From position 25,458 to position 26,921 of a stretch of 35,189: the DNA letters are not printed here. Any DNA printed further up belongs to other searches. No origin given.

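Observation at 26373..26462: In-frame 9-bp x10 tandem repeat (VNTR) between the SAM-binding and DPPY domains of the Dam-family methyltransferase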

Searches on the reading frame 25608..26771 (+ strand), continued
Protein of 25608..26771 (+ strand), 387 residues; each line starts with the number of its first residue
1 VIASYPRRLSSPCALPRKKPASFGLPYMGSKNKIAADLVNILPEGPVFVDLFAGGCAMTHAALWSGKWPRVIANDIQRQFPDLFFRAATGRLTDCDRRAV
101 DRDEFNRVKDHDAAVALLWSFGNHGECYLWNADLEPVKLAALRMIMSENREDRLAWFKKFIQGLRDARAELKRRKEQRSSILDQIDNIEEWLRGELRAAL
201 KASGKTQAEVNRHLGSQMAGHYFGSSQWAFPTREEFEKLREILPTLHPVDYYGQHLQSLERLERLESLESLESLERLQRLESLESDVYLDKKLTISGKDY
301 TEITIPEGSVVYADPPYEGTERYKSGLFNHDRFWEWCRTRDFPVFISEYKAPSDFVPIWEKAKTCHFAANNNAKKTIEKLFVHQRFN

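Call 80: search_protein_representatives(protein=window:25608-26768:+)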
Query: 387 residues. Proteins with E-value up to 0.001 (for the whole library): 4249; up to 1e-10: 2057; up to 1e-30: 534. The best 150 are listed.
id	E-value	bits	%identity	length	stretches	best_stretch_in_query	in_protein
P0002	3.1e-209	711.2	92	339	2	28-263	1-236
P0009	3.7e-114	398.2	55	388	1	23-384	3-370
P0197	3.5e-85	302.8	47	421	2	189-384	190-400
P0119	3.7e-82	292.8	52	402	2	191-382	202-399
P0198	2.4e-80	286.8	46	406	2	190-386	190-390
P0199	4.1e-80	286.1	53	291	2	23-171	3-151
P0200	2.1e-75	270.6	51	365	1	22-328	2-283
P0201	2.8e-74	266.9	45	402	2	150-382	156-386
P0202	9.2e-74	265.2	51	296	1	22-279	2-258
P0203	7.7e-73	262.1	48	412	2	184-385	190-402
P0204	2.0e-71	257.4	46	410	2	179-383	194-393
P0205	2.1e-71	257.4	46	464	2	22-285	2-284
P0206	4.4e-71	256.4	49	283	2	263-386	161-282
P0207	9.3e-70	252.0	47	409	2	189-383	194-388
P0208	9.6e-69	248.6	51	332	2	250-386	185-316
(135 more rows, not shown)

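Call 85: fold_search(model_id=the predicted structure, library=viral)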
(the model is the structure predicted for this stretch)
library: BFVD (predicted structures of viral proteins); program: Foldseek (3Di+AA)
matches with E <= 10: 593; with E <= 0.001: 11
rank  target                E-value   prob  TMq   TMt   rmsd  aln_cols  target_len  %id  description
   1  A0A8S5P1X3            5.6e-22  1.00  0.57  0.80  12.3       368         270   29  site-specific DNA-methyltransferase (adenine-specific) [Myoviridae sp. ctegP15]
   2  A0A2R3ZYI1            3.0e-09  1.00  0.41  0.45  15.3       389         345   18  (no name in the UniProt tables at hand)
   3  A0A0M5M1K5            2.2e-08  1.00  0.37  0.45  15.3       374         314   17  RNA-directed RNA polymerase L [Enterococcus phage IME-EFm5]
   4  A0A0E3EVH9            1.5e-07  1.00  0.37  0.47  16.4       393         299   14  site-specific DNA-methyltransferase (adenine-specific) [Synechococcus phage ACG-2014f]
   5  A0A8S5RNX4            1.4e-06  1.00  0.21  0.43   7.9       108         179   34  DNA adenine methylase [virus sp. ctoYX9]
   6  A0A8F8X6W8            1.5e-06  1.00  0.33  0.26  18.0       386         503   11  (no name in the UniProt tables at hand)
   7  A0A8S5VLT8            2.3e-05  1.00  0.32  0.39  19.5       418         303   13  (no name in the UniProt tables at hand)
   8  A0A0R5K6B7            1.5e-04  1.00  0.35  0.19  18.8       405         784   13  DNA adenine methylase [Qinghai Lake virophage]
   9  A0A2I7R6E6            1.5e-04  1.00  0.33  0.44  15.7       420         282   12  (no name in the UniProt tables at hand)
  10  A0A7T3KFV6            5.5e-04  0.97  0.17  0.30  17.6       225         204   17  Putative methyl-transferase [Campylobacter phage F358]
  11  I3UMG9                8.7e-04  0.98  0.26  0.34  19.5       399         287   13  site-specific DNA-methyltransferase (adenine-specific) [Colwellia phage 9A]
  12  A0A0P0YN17            1.1e-03  1.00  0.31  0.33  21.4       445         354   11  (no name in the UniProt tables at hand)
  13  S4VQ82                4.6e-02  0.66  0.30  0.25  16.9       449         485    9  site-specific DNA-methyltransferase (cytosine-N(4)-specific) [Pandoravirus dulcis]
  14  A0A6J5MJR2            1.0e-01  0.38  0.22  0.16  18.2       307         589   11  Uncharacterized protein [uncultured Caudovirales phage]
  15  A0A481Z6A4            1.2e-01  0.66  0.15  0.11   6.0       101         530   15  Ribonuclease III [Pithovirus LCPAC104]
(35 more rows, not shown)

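Call 87: get_annotated_region(hit=H4, flank=700)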
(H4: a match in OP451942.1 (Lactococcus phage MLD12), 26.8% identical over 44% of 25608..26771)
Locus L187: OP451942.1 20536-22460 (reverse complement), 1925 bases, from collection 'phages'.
description: Lactococcus phage MLD12, complete genome.
organism: Lactococcus phage MLD12 (NCBI taxid 2980064)
taxonomy: Viruses
host: Lactococcus lactis; source: cheese plant; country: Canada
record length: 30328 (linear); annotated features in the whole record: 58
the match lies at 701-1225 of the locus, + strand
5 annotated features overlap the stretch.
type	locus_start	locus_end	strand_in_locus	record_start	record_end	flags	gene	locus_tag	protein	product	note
CDS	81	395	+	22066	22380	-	-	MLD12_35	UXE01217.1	putative membrane protein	-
CDS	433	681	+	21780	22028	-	-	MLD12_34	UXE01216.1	hypothetical protein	-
CDS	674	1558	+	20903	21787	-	-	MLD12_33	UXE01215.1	DNA methylase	-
CDS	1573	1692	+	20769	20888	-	-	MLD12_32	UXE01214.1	putative membrane protein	-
CDS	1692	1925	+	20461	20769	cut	-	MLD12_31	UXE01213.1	SaV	-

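Call 88: get_annotated_region(hit=H6, flank=700)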
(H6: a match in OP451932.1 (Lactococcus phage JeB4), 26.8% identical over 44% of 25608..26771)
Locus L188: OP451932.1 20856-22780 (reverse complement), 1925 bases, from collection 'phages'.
description: Lactococcus phage JeB4, complete genome.
organism: Lactococcus phage JeB4 (NCBI taxid 2980061)
taxonomy: Viruses
host: Lactococcus lactis; source: cheese plant; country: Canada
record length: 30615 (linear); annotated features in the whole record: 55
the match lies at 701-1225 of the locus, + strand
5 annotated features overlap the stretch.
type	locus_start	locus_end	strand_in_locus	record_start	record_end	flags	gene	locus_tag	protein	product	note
CDS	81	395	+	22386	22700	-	-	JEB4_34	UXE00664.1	putative membrane protein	-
CDS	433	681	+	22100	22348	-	-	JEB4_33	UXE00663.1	hypothetical protein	-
CDS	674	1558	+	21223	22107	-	-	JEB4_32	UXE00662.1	DNA methylase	-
CDS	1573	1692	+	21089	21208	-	-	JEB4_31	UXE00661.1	putative membrane protein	-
CDS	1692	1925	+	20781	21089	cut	-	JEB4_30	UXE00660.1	SaV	-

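Call 89: get_annotated_region(hit=H9, flank=700)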
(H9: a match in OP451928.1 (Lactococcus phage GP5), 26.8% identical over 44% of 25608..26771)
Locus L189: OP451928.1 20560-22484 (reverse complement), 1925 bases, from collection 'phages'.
description: Lactococcus phage GP5, complete genome.
organism: Lactococcus phage GP5 (NCBI taxid 2980051)
taxonomy: Viruses
host: Lactococcus lactis; source: cheese plant; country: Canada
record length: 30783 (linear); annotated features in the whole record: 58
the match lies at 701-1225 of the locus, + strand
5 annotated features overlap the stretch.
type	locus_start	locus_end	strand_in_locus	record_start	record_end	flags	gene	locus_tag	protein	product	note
CDS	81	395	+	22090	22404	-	-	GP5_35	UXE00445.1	putative membrane protein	-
CDS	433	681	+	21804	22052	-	-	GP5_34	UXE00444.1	hypothetical protein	-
CDS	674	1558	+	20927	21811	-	-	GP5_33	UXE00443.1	DNA methylase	-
CDS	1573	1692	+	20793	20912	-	-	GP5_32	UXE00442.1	putative membrane protein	-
CDS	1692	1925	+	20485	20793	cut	-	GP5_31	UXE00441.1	SaV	-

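Call 90: get_annotated_region(hit=H38, flank=900)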
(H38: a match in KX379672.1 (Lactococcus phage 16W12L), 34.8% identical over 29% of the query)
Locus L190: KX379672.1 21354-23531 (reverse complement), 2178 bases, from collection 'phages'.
description: Lactococcus phage 16W12L, complete genome.
organism: Lactococcus phage 16W12L (NCBI taxid 1874588)
taxonomy: Viruses; Duplodnaviria; Heunggongvirae; Uroviricota; Caudoviricetes; Skunavirus; Skunavirus sv16W23
host: Lactococcus lactis; source: -; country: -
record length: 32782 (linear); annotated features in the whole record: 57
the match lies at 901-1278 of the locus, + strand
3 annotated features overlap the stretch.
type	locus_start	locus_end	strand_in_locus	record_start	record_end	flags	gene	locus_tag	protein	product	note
CDS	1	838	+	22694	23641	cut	-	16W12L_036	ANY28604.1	site-specific DNA methylase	-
CDS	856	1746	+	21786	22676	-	-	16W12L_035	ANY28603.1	methylase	-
CDS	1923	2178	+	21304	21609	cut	-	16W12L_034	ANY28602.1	SaV protein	-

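Call 91: get_annotated_region(hit=H10, flank=900)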
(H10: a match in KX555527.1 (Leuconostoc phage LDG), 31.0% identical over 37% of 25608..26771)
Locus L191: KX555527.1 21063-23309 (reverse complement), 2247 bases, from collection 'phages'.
description: Leuconostoc phage LDG, complete genome.
organism: Leuconostoc phage LDG (NCBI taxid 1897539)
taxonomy: Viruses; Duplodnaviria; Heunggongvirae; Uroviricota; Caudoviricetes; Mccleskeyvirinae; Limdunavirus; Limdunavirus LDG
host: Leuconostoc pseudomesenteroides R707; source: -; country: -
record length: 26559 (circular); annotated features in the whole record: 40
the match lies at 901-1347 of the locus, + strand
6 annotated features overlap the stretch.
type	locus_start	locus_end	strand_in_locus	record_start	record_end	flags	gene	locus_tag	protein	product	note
CDS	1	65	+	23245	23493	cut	-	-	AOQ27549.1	hypothetical protein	-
CDS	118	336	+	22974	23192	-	-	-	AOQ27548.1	hypothetical protein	-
CDS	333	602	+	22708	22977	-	-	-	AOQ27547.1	hypothetical protein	-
CDS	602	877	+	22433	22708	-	-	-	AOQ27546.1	hypothetical protein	-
CDS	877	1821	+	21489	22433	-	-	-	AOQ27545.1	methyltransferase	-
CDS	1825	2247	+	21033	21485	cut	-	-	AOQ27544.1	lysin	-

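Call 97: search_dna_similar(query=L185:874-1755:+, collection=phages, mode=protein, max_rows=60, rows=spread)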
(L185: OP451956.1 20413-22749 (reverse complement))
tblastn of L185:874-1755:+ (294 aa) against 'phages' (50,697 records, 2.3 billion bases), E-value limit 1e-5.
Records with a match: 251; places in all: 275; records where one place covers at least 80% of the query: 240.
Best place of each record, by identity: >=99% 6; 95-99% 32; 90-95% 16; 80-90% 54; 60-80% 128; <60% 15.
By first word of the organism name: Lactococcus 223; Streptococcus 10; Leuconostoc 8; Lauvirus 2; Podophage 2; Lactobacillus 2; Skunavirus 1; Weissella 1; Cylindrospermopsis 1; Lacticaseibacillus 1.
By host as written in the record: Lactococcus lactis 155; Lactococcus lactis subsp. cremoris CA-49 27; - 13; Lactococcus lactis subsp. lactis bv. diacetylactis 13; Lactococcus lactis subsp. cremoris 5; Lactococcus sp. 936 5; Lactococcus lactis subsp. cremoris SMQ-746 2; Lactococcus lactis SMQ-404 2; and 21 more.
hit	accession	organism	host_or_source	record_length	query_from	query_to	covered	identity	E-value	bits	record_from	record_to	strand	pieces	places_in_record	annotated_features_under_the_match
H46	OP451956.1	Lactococcus phage RMP4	Lactococcus lactis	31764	1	294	100%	100.0%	7e-167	518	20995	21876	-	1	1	DNA methylase | hypothetical protein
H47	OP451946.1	Lactococcus phage MoD4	Lactococcus lactis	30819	1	294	100%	99.3%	4e-166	516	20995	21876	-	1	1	DNA methylase | hypothetical protein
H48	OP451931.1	Lactococcus phage GP10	Lactococcus lactis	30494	1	294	100%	99.0%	8e-166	515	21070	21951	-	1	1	DNA methylase | hypothetical protein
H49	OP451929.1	Lactococcus phage GP7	Lactococcus lactis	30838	1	294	100%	99.0%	8e-166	515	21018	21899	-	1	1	DNA methylase | hypothetical protein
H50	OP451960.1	Lactococcus phage RMP8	Lactococcus lactis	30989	1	294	100%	99.0%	8e-166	515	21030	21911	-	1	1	DNA methylase | hypothetical protein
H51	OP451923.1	Lactococcus phage FB1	Lactococcus lactis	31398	1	294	100%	99.0%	8e-166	515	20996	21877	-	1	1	DNA methylase | hypothetical protein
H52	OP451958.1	Lactococcus phage RMP6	Lactococcus lactis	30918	1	294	100%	99.0%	2e-157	491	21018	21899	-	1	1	DNA methylase | hypothetical protein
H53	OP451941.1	Lactococcus phage JS5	Lactococcus lactis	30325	1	294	100%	95.9%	4e-150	470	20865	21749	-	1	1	DNA methylase | hypothetical protein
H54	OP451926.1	Lactococcus phage GL4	Lactococcus lactis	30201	1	294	100%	95.6%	8e-150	469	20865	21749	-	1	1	DNA methylase | hypothetical protein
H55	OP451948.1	Lactococcus phage RH13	Lactococcus lactis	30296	1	294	100%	94.9%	2e-151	474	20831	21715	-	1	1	DNA methylase | hypothetical protein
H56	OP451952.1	Lactococcus phage RM10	Lactococcus lactis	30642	1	294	100%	92.5%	2e-150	471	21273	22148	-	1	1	DNA methylase | hypothetical protein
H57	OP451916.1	Lactococcus phage BM12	Lactococcus lactis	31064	1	294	100%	92.5%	5e-150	470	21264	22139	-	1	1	DNA methylase | hypothetical protein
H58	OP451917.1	Lactococcus phage BM14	Lactococcus lactis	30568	1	294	100%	91.5%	8e-152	475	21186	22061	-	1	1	DNA methylase | hypothetical protein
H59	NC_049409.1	Lactococcus phage 63302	Lactococcus lactis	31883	1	294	100%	89.2%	3e-141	444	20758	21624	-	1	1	DNA adenine methylase | DNA methyltransferase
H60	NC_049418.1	Lactococcus phage LP9404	Lactococcus lactis subsp. cremoris CA-49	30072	1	294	100%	85.8%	8e-138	435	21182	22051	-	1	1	DNA adenine methylase | DNA methyltransferase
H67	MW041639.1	Lactococcus phage RH6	Lactococcus lactis subsp. cremoris ...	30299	1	294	100%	80.8%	1e-128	408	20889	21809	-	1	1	site-specific DNA methylase | hypothetical protein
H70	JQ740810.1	Lactococcus phage ASCC506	Lactococcus lactis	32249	1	294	100%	79.9%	2e-124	397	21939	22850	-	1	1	hypothetical protein (x2)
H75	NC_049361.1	Lactococcus phage 936 group phage PhiL.6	Lactococcus lactis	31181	1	294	100%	79.6%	2e-128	408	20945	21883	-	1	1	DNA methylase | DNA methyltransferase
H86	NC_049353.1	Lactococcus phage phi145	Lactococcus sp. 936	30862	1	294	89%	88.2%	2e-82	431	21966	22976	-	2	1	methylase | hypothetical protein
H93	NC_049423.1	Lactococcus phage LP0903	Lactococcus lactis subsp. cremoris CA-49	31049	1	294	100%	77.1%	4e-125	398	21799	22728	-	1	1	methylase | DNA methyltransferase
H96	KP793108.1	Lactococcus phage 936 group phage Phi5.12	Lactococcus lactis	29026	1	294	100%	66.5%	1e-111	360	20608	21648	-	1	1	methylase | hypothetical protein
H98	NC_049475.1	Lactococcus phage P656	Lactococcus lactis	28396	1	294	100%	64.4%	9e-109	351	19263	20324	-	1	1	hypothetical protein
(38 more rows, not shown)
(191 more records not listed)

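Call 98: get_annotated_region(hit=H86, flank=150)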
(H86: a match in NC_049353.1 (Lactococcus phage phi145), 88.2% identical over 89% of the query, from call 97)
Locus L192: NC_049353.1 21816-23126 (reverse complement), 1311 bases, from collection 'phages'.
description: Lactococcus phage phi145, complete genome.
organism: Lactococcus phage phi145 (NCBI taxid 1527692)
taxonomy: Viruses; Duplodnaviria; Heunggongvirae; Uroviricota; Caudoviricetes; Skunavirus; Skunavirus sv145
host: Lactococcus sp. 936; source: whey; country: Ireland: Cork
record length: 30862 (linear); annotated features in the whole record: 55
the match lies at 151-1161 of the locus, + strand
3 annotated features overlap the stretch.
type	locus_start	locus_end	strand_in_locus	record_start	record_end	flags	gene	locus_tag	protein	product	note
CDS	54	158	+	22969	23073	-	-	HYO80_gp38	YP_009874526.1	hypothetical protein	HP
CDS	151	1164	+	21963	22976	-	-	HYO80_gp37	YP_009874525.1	methylase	-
CDS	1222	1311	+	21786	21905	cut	-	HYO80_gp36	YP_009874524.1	hypothetical protein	HP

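Call 99: get_annotated_region(hit=H96, flank=150)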
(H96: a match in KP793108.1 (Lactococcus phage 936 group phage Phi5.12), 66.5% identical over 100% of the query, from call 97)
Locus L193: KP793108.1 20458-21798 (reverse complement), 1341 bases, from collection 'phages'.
description: Lactococcus phage 936 group phage Phi5.12, complete genome.
organism: Lactococcus phage 936 group phage Phi5.12 (NCBI taxid 1636570)
taxonomy: Viruses; Duplodnaviria; Heunggongvirae; Uroviricota; Caudoviricetes; Skunavirus; Skunavirus sv512
host: Lactococcus lactis; source: -; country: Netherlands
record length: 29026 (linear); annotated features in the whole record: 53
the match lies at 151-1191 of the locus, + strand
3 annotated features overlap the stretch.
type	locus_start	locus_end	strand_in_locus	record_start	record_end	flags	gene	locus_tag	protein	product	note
CDS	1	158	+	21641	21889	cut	-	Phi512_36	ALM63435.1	hypothetical protein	-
CDS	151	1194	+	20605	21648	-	-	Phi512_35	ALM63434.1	methylase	-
CDS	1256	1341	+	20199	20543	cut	-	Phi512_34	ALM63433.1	hypothetical protein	-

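Call 100: get_annotated_region(hit=H98, flank=150)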
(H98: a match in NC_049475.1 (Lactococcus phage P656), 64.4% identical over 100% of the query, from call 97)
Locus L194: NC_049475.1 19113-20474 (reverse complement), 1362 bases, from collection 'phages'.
description: Lactococcus phage P656, complete genome.
organism: Lactococcus phage P656 (NCBI taxid 2662298)
taxonomy: Viruses; Duplodnaviria; Heunggongvirae; Uroviricota; Caudoviricetes; Skunavirus; Skunavirus P656
host: Lactococcus lactis; source: -; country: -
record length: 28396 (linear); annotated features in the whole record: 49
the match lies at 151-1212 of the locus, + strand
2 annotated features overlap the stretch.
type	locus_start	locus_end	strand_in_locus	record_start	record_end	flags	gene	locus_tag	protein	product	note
CDS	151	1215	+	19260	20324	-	-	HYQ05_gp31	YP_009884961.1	hypothetical protein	-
CDS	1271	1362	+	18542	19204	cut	-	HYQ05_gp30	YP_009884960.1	DNA methyltransferase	-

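Call 101: get_annotated_region(hit=H75, flank=150)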
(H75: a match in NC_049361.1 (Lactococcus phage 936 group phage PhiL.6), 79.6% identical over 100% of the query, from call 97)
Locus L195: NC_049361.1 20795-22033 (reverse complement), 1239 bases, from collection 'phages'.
description: Lactococcus phage 936 group phage PhiL.6, complete genome.
organism: Lactococcus phage 936 group phage PhiL.6 (NCBI taxid 1636582)
taxonomy: Viruses; Duplodnaviria; Heunggongvirae; Uroviricota; Caudoviricetes; Skunavirus; Skunavirus L6
host: Lactococcus lactis; source: -; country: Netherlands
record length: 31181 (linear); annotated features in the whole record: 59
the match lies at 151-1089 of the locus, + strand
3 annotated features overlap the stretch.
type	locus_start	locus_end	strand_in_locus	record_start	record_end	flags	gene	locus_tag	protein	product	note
CDS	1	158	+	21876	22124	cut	-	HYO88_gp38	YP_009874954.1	DNA methyltransferase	-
CDS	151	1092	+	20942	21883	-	-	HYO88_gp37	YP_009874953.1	DNA methylase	-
CDS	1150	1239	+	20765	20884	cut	-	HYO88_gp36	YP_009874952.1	hypothetical protein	-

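Call 102: get_annotated_region(hit=H67, flank=150)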
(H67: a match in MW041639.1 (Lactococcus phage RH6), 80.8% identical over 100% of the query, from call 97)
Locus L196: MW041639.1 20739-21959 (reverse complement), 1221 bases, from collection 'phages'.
description: Lactococcus phage RH6, complete genome.
organism: Lactococcus phage RH6 (NCBI taxid 2777332)
taxonomy: Viruses; Duplodnaviria; Heunggongvirae; Uroviricota; Caudoviricetes; Skunavirus
host: Lactococcus lactis subsp. cremoris SMQ-746; source: cheddar cheese; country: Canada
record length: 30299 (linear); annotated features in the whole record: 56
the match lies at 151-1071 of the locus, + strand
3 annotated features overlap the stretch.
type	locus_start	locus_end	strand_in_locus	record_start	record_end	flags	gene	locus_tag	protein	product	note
CDS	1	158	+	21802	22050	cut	-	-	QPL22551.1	hypothetical protein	-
CDS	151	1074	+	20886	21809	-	-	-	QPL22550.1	site-specific DNA methylase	-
CDS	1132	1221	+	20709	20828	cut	-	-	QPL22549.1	membrane protein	-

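Call 103: get_annotated_region(hit=H59, flank=150)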
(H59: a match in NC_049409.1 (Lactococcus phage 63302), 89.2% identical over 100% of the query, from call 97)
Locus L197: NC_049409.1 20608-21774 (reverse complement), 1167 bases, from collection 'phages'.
description: Lactococcus phage 63302, complete genome.
organism: Lactococcus phage 63302 (NCBI taxid 2029670)
taxonomy: Viruses; Duplodnaviria; Heunggongvirae; Uroviricota; Caudoviricetes; Skunavirus; Skunavirus sv63302
host: Lactococcus lactis; source: dairy products; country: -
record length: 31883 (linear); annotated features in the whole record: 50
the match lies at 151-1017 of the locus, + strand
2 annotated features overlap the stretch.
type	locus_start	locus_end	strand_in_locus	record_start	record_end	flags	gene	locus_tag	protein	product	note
CDS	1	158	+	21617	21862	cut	-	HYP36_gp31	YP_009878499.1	DNA methyltransferase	-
CDS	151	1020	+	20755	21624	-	-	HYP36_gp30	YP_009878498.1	DNA adenine methylase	-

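Call 104: get_annotated_region(hit=H70, flank=150)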
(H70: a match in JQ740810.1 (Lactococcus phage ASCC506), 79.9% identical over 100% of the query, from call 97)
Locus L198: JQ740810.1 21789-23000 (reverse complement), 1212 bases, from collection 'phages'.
description: Lactococcus Phage ASCC506, complete genome.
organism: Lactococcus phage ASCC506 (NCBI taxid 1165157)
taxonomy: Viruses; Duplodnaviria; Heunggongvirae; Uroviricota; Caudoviricetes; Skunavirus; Skunavirus ASCC273
host: Lactococcus lactis; source: -; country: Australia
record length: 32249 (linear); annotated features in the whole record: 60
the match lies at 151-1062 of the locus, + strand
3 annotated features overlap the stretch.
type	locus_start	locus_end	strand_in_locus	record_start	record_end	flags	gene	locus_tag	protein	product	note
CDS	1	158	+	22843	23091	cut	-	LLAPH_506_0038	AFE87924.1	hypothetical protein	-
CDS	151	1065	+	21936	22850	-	-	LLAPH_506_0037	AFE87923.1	hypothetical protein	-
CDS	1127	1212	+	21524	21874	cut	-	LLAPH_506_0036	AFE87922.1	hypothetical protein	-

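Call 105: get_annotated_region(hit=H93, flank=150)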
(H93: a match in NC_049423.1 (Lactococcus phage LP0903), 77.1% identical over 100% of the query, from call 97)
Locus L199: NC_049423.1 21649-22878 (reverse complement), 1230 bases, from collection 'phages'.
description: Lactococcus phage LP0903, complete genome.
organism: Lactococcus phage LP0903 (NCBI taxid 2027272)
taxonomy: Viruses; Duplodnaviria; Heunggongvirae; Uroviricota; Caudoviricetes; Skunavirus; Skunavirus LP0903
host: Lactococcus lactis subsp. cremoris CA-49; source: -; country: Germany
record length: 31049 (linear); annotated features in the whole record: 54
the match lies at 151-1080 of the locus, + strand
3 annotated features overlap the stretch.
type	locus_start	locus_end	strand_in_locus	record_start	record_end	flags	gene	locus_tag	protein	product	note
CDS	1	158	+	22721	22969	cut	-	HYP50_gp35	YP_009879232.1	DNA methyltransferase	-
CDS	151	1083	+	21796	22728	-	-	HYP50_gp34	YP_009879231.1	methylase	-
CDS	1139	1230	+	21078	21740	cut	-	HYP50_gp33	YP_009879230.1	DNA methyltransferase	-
